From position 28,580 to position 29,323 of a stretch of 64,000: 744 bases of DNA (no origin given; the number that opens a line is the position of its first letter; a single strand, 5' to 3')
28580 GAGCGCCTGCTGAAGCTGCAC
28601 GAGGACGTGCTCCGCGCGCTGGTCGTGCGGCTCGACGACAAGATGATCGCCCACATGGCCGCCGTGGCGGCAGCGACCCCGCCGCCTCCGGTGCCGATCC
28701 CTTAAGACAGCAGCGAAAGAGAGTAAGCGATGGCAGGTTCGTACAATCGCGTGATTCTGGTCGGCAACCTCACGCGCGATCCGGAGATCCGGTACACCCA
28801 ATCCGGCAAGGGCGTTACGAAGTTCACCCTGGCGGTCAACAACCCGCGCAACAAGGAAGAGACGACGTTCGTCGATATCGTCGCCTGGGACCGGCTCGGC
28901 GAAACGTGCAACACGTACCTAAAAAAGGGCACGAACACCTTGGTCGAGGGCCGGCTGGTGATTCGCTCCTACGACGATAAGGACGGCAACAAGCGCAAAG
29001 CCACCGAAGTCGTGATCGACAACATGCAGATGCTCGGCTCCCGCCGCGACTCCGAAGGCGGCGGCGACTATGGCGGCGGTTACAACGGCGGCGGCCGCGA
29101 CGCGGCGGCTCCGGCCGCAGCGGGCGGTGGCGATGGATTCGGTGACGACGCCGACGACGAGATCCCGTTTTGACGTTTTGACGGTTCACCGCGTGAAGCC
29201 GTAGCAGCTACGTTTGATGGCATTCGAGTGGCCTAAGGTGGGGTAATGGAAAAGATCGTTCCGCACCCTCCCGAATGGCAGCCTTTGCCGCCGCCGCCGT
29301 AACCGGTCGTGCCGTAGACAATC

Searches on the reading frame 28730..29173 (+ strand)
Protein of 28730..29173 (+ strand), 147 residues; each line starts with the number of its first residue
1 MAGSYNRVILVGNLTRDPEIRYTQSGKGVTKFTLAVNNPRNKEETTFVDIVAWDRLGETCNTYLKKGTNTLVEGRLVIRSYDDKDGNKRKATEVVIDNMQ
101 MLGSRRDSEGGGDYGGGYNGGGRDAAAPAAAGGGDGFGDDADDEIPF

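Call 4: search_protein_families(library=pfam, proteins=[window:28730-29173:+], max_evalue=0.01)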
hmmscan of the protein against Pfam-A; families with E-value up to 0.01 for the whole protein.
window:28730-29173:+ (147 aa): 1 family
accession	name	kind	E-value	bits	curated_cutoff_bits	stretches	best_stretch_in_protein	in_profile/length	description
PF00436.31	SSB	-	4.6e-34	117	26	1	6-102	2-104/104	Single-strand binding protein family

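Call 9: find_encoding_contigs(protein=window:28730-29173:+, flank=10000, max_places=10)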
Protein window:28730-29173:+ (147 aa): 2 contigs read that carry it; 2 places shown.
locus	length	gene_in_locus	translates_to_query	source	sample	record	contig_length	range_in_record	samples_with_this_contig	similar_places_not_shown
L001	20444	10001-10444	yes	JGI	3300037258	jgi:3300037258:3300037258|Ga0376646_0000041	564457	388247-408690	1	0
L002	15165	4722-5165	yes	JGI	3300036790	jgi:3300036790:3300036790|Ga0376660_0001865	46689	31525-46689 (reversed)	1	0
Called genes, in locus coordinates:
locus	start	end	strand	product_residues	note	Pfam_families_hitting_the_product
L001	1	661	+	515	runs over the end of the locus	PF00394:Cu-oxidase (faint), PF07732:Cu-oxidase_3, PF07731:Cu-oxidase_2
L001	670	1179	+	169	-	PF00293:NUDIX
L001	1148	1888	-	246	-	-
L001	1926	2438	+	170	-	PF00156:Pribosyltran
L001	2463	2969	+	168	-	-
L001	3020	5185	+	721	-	PF01966:HD, PF13328:HD_4, PF04607:RelA_SpoT, PF02824:TGS, PF19296:RelA_AH, PF28438:RelA_RIS, PF13291:ACT_4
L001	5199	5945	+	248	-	PF01925:TauE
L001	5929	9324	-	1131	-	PF00873:ACR_tran, PF03176:MMPL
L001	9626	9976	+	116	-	PF01250:Ribosomal_S6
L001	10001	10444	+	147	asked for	PF00436:SSB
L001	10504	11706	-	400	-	-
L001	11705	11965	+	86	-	-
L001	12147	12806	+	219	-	PF01872:RibD_C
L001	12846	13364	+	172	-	PF13302:Acetyltransf_3, PF13420:Acetyltransf_4, PF13523:Acetyltransf_8 (weak), PF00583:Acetyltransf_1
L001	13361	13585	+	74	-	-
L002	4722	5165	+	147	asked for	PF00436:SSB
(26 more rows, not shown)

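Call 17: find_homologous_proteins(query=window:28730-29173:+, max_evalue=1e-30)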
Query window:28730-29173:+ (147 aa): 1701 proteins with E <= 1e-30 among 5546 candidates; the best 120 are listed.
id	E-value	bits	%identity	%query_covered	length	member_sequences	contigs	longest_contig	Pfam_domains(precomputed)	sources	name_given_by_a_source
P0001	3.6e-83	295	93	100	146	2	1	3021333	PF00436.32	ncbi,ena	-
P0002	7.7e-83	294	99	75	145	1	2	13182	PF00436.32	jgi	jgi:single-strand DNA-binding protein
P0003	4.8e-82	291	90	100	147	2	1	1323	PF00436.32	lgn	-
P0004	1.6e-81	290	81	100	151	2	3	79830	PF00436.32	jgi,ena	-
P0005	6.9e-80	284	88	100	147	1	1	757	PF00436.32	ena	-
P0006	1.0e-79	284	86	100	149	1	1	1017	PF00436.32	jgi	jgi:single-strand DNA-binding protein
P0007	1.3e-79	283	81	100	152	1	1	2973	PF00436.32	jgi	jgi:single-strand DNA-binding protein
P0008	1.5e-79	283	85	100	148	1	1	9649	PF00436.32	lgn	-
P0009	2.2e-79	283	82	100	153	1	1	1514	PF00436.32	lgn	-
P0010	2.7e-79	282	84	100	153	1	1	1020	PF00436.32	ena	-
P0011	2.8e-79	282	80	100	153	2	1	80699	PF00436.32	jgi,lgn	jgi:single-strand DNA-binding protein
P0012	3.0e-79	282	84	100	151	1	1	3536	PF00436.32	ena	-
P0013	3.3e-79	282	88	100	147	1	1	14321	PF00436.32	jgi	jgi:single-strand DNA-binding protein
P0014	4.9e-79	282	85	100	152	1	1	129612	PF00436.32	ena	-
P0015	6.2e-79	281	88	100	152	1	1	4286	PF00436.32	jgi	jgi:single-strand DNA-binding protein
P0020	1.0e-78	281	81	100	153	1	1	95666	PF00436.32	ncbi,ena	-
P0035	8.4e-78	278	87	100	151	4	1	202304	PF00436.32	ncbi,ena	-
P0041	2.0e-77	276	87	100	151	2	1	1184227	PF00436.32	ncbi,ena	-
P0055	1.4e-76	274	84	100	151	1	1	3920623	PF00436.32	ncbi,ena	-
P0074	1.4e-75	270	82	100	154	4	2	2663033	PF00436.32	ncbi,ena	-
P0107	3.8e-74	266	83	100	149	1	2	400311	PF00436.32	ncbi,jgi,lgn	ncbi:MAG TPA: single-stranded DNA-binding protein [Candidatus Baltobacteraceae bacterium]|jgi:single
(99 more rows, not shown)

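Call 18: find_encoding_contigs(protein=P0001, flank=10000, max_places=2)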
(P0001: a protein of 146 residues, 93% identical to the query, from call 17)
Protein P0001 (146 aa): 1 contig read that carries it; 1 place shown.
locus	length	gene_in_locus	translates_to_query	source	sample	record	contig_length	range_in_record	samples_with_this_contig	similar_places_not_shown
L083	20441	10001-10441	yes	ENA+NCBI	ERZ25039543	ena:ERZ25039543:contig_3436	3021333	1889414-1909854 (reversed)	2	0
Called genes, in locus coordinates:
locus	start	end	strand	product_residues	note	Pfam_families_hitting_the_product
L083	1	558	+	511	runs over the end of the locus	PF07732:Cu-oxidase_3, PF00394:Cu-oxidase (faint), PF07731:Cu-oxidase_2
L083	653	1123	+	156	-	PF00293:NUDIX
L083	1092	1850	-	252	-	-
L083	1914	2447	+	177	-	PF00156:Pribosyltran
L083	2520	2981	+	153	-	-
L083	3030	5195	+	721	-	PF01966:HD, PF13328:HD_4, PF04607:RelA_SpoT, PF02824:TGS, PF19296:RelA_AH, PF28438:RelA_RIS, PF13291:ACT_4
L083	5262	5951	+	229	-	PF01925:TauE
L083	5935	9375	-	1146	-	PF00873:ACR_tran, PF03176:MMPL (weak)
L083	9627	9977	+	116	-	PF01250:Ribosomal_S6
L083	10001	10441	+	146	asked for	PF00436:SSB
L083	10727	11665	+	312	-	PF00561:Abhydrolase_1, PF12697:Abhydrolase_6, PF12146:Hydrolase_4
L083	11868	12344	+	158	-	PF00583:Acetyltransf_1, PF13302:Acetyltransf_3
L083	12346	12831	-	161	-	PF13302:Acetyltransf_3, PF13420:Acetyltransf_4, PF00583:Acetyltransf_1, PF13673:Acetyltransf_10 (weak), PF13508:Acetyltransf_7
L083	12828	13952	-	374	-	PF05977:MFS_3, PF07690:MFS_1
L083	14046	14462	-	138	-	-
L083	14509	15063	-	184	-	-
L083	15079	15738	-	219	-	-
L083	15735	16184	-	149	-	-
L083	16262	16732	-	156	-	PF18197:TTHB210-like (weak)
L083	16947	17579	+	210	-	PF01914:MarC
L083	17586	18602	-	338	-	PF12697:Abhydrolase_6 (weak)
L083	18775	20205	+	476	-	PF03951:Gln-synt_N, PF00120:Gln-synt_C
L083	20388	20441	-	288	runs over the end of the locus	PF00487:FA_desaturase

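Call 19: find_encoding_contigs(protein=P0020, flank=10000, max_places=2)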
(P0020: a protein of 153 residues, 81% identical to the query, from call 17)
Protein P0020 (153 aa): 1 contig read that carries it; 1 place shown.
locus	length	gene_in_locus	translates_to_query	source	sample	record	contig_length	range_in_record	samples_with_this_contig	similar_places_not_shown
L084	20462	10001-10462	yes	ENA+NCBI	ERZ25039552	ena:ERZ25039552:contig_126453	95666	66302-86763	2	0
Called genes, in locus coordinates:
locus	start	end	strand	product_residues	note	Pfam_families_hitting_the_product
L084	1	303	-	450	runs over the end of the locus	PF04185:Phosphoesterase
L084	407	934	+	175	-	PF00293:NUDIX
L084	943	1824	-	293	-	-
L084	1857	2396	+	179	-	PF00156:Pribosyltran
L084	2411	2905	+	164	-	-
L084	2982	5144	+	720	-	PF01966:HD, PF13328:HD_4, PF04607:RelA_SpoT, PF02824:TGS, PF19296:RelA_AH, PF28438:RelA_RIS, PF13291:ACT_4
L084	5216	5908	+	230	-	PF01925:TauE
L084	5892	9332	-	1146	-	PF00873:ACR_tran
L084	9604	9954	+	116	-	PF01250:Ribosomal_S6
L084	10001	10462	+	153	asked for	PF00436:SSB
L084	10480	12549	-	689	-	PF01432:Peptidase_M3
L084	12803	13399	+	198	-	PF13302:Acetyltransf_3, PF00583:Acetyltransf_1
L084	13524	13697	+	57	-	-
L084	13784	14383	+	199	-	-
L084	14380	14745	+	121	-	PF12840:HTH_20, PF13601:HTH_34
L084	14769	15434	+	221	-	PF01255:Prenyltransf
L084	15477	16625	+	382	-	PF01979:Amidohydro_1, PF07969:Amidohydro_3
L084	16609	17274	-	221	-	-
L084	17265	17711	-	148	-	-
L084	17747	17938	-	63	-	PF06348:DUF1059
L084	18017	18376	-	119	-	PF00903:Glyoxalase, PF18029:Glyoxalase_6 (weak)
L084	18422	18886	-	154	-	PF18197:TTHB210-like (weak)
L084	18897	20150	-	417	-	PF00144:Beta-lactamase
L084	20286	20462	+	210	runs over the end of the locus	PF01914:MarC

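Call 20: find_encoding_contigs(protein=P0041, flank=10000, max_places=1)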
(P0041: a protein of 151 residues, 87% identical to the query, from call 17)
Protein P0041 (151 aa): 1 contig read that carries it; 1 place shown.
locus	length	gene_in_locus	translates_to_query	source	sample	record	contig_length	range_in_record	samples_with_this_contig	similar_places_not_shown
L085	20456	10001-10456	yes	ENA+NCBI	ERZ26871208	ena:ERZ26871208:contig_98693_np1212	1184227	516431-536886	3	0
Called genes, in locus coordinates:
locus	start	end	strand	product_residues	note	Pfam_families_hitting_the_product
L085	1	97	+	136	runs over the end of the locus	-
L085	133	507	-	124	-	PF01329:Pterin_4a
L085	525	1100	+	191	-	PF00293:NUDIX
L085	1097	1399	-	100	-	-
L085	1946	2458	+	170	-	PF00156:Pribosyltran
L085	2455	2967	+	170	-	-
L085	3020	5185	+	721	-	PF01966:HD, PF13328:HD_4, PF04607:RelA_SpoT, PF02824:TGS, PF19296:RelA_AH, PF28438:RelA_RIS, PF13291:ACT_4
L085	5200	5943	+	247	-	PF01925:TauE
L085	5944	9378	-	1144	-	PF00873:ACR_tran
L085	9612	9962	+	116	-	PF01250:Ribosomal_S6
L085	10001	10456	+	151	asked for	PF00436:SSB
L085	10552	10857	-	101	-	PF07045:DUF1330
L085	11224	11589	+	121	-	PF00903:Glyoxalase, PF18029:Glyoxalase_6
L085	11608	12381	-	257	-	-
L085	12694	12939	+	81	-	PF02604:PhdYeFM_antitox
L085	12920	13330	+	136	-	PF01850:PIN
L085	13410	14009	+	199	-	-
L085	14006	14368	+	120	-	PF12840:HTH_20, PF13601:HTH_34, PF12802:MarR_2 (weak), PF03551:PadR (weak)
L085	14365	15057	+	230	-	PF01255:Prenyltransf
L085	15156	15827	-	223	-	-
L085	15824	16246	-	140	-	-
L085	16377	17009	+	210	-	PF01914:MarC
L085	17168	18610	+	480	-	PF03951:Gln-synt_N, PF00120:Gln-synt_C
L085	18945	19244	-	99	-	PF13451:zf_Tbcl, PF23477:zf_Tbcl_2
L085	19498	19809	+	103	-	PF01176:eIF-1a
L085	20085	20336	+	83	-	PF01084:Ribosomal_S18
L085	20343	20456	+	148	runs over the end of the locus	PF01281:Ribosomal_L9_N, PF03948:Ribosomal_L9_C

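Call 21: find_encoding_contigs(protein=P0035, flank=10000, max_places=1)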
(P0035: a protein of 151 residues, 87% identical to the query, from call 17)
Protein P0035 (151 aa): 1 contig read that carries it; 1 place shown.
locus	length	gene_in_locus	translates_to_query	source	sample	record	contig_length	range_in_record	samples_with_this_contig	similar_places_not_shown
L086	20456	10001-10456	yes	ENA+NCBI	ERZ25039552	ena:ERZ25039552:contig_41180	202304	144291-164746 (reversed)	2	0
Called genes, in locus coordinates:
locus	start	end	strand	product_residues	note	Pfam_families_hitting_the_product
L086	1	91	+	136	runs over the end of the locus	-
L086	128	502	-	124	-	PF01329:Pterin_4a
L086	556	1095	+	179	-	PF00293:NUDIX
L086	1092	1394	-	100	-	-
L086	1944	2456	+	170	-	PF00156:Pribosyltran, PF14681:UPRTase (faint)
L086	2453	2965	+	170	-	-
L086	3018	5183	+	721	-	PF01966:HD, PF13328:HD_4, PF04607:RelA_SpoT, PF02824:TGS, PF19296:RelA_AH, PF28438:RelA_RIS, PF13291:ACT_4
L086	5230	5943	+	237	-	PF01925:TauE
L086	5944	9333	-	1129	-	PF00873:ACR_tran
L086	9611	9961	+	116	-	PF01250:Ribosomal_S6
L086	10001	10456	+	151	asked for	PF00436:SSB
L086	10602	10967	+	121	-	PF00903:Glyoxalase (weak), PF18029:Glyoxalase_6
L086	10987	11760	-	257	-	-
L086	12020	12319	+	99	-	PF02604:PhdYeFM_antitox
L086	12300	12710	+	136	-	PF01850:PIN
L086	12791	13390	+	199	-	-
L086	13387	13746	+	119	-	PF12840:HTH_20, PF13601:HTH_34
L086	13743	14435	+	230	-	PF01255:Prenyltransf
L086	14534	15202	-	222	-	-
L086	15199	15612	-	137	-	-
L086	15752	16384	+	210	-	PF01914:MarC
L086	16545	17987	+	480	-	PF03951:Gln-synt_N, PF00120:Gln-synt_C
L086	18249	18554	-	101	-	PF13451:zf_Tbcl, PF23477:zf_Tbcl_2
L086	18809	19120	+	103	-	PF01176:eIF-1a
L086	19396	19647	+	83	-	PF01084:Ribosomal_S18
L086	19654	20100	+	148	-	PF01281:Ribosomal_L9_N, PF03948:Ribosomal_L9_C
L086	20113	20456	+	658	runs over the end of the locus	PF00158:Sigma54_activat, PF01078:Mg_chelatase, PF05496:RuvB_N (weak), PF13191:AAA_16, PF00004:AAA, PF07728:AAA_5, PF05362:Lon_C, PF13541:ChlI, +2 more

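Call 22: find_encoding_contigs(protein=P0055, flank=10000, max_places=1)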
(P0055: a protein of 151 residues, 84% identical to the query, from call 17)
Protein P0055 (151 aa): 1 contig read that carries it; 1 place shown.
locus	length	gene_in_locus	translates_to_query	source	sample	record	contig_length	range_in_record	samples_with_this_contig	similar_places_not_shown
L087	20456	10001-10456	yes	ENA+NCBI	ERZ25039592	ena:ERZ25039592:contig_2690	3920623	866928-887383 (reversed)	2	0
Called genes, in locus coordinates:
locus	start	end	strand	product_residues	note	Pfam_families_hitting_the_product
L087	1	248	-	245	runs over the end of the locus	-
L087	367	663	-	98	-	-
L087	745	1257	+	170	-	PF00156:Pribosyltran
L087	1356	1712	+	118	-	-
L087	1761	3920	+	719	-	PF01966:HD, PF13328:HD_4, PF04607:RelA_SpoT, PF02824:TGS, PF19296:RelA_AH, PF28438:RelA_RIS, PF13291:ACT_4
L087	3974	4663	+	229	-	PF01925:TauE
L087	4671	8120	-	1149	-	PF00873:ACR_tran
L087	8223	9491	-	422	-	PF16483:Glyco_hydro_64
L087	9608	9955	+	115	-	PF01250:Ribosomal_S6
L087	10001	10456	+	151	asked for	PF00436:SSB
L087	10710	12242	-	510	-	PF01609:DDE_Tnp_1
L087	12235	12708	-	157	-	-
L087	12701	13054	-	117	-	-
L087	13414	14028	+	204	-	-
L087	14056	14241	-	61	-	-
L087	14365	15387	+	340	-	-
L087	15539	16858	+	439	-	-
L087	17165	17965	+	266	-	PF20613:HipA_2 (weak)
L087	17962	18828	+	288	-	PF11236:DUF3037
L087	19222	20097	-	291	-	PF03781:FGE-sulfatase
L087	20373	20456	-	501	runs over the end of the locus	PF00884:Sulfatase, PF16347:SGSH_C (weak)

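Call 71: search_protein_families(library=pfam, proteins=[L087:10710-12242:-, L083:10727-11665:+], max_evalue=0.001)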
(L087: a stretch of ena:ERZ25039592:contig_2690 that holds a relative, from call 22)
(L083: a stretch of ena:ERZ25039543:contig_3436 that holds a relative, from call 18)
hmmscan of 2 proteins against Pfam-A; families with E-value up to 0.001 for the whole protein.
L087:10710-12242:- (510 aa): 1 family
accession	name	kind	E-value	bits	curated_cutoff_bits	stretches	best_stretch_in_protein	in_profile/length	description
PF01609.27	DDE_Tnp_1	-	1.5e-17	64.4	23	1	283-438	6-174/200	Transposase DDE domain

L083:10727-11665:+ (312 aa): 5 families
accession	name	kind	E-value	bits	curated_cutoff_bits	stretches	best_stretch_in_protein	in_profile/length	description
PF00561.26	Abhydrolase_1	-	2.5e-29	103.1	25.8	1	38-294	7-238/245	alpha/beta hydrolase fold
PF12146.15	Hydrolase_4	-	1.9e-12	47.4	27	1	57-192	31-166/239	Serine aminopeptidase, S33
PF02129.25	Peptidase_S15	-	7.5e-05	23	23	1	57-289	51-254/262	X-Pro dipeptidyl-peptidase (S15 family)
PF03096.20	Ndr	-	0.00053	19.2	23.3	1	80-149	76-145/283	Ndr family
PF05577.18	Peptidase_S28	-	0.0008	18.8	25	0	60-132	62-142/434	Serine carboxypeptidase S28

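Call 72: find_encoding_contigs(protein=P0107, flank=10000, max_places=1)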
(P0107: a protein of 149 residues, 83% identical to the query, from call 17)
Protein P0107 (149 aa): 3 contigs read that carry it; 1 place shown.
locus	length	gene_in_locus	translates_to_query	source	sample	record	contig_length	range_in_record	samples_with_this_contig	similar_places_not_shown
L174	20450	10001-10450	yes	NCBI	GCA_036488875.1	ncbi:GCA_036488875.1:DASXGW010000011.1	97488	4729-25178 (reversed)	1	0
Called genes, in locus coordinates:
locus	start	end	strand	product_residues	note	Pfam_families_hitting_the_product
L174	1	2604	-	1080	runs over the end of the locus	PF00873:ACR_tran, PF02355:SecD_SecF_C (weak), PF03176:MMPL (weak)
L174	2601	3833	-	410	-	PF25917:BSH_RND (faint), PF25973:BSH_CzcB (weak), PF25984:BSH_YknX (weak), PF25919:BSH_CusB (faint), PF25876:HH_MFP_RND, PF25954:Beta-barrel_RND_2 (faint)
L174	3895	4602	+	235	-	PF00072:Response_reg, PF00486:Trans_reg_C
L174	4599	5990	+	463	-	PF00672:HAMP, PF00512:HisKA, PF02518:HATPase_c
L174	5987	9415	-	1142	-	PF00873:ACR_tran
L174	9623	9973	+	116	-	PF01250:Ribosomal_S6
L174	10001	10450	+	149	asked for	PF00436:SSB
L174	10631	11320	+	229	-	-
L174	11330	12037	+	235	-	-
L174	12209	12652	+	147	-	PF00583:Acetyltransf_1, PF13673:Acetyltransf_10, PF13508:Acetyltransf_7, PF08445:FR47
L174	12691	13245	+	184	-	PF13302:Acetyltransf_3, PF13420:Acetyltransf_4 (weak), PF13523:Acetyltransf_8 (weak), PF00583:Acetyltransf_1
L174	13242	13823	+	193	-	PF13302:Acetyltransf_3, PF00583:Acetyltransf_1, PF13508:Acetyltransf_7 (faint)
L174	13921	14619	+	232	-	-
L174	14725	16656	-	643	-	PF13191:AAA_16 (faint), PF00486:Trans_reg_C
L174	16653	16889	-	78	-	PF01361:Tautomerase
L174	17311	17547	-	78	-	-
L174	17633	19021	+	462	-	-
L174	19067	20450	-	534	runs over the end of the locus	-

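Call 73: find_encoding_contigs(protein=P0074, flank=10000, max_places=1)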
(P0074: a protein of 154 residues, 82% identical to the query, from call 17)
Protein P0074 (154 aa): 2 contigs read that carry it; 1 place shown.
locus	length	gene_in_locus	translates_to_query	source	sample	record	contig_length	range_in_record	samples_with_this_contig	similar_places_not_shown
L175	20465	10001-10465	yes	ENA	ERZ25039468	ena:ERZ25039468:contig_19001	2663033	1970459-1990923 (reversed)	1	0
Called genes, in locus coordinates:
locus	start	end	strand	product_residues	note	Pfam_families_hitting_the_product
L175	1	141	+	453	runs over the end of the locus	PF00595:PDZ, PF13180:PDZ_2, PF17820:PDZ_6, PF02129:Peptidase_S15 (weak), PF00561:Abhydrolase_1 (faint), PF12146:Hydrolase_4, PF12697:Abhydrolase_6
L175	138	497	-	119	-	PF01329:Pterin_4a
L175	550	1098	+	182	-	PF00293:NUDIX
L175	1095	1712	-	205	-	-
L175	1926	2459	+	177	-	PF00156:Pribosyltran, PF14681:UPRTase (weak)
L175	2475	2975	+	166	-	-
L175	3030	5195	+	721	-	PF01966:HD, PF13328:HD_4, PF04607:RelA_SpoT, PF02824:TGS, PF19296:RelA_AH, PF28438:RelA_RIS, PF13291:ACT_4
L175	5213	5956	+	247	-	PF01925:TauE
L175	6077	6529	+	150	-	-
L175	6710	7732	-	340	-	PF00873:ACR_tran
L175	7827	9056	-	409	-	PF00873:ACR_tran, PF03176:MMPL (weak)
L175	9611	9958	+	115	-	PF01250:Ribosomal_S6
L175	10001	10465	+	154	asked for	PF00436:SSB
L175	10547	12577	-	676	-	PF01432:Peptidase_M3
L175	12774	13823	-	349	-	PF01370:Epimerase, PF16363:GDP_Man_Dehyd (faint), PF08338:DUF1731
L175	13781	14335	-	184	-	PF12802:MarR_2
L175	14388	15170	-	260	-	-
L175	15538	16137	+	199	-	-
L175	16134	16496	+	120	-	PF12840:HTH_20, PF13601:HTH_34, PF12802:MarR_2 (faint)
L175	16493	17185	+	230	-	PF01255:Prenyltransf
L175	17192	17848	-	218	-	-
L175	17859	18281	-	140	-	-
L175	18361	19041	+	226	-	PF01914:MarC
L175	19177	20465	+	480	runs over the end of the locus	PF03951:Gln-synt_N, PF00120:Gln-synt_C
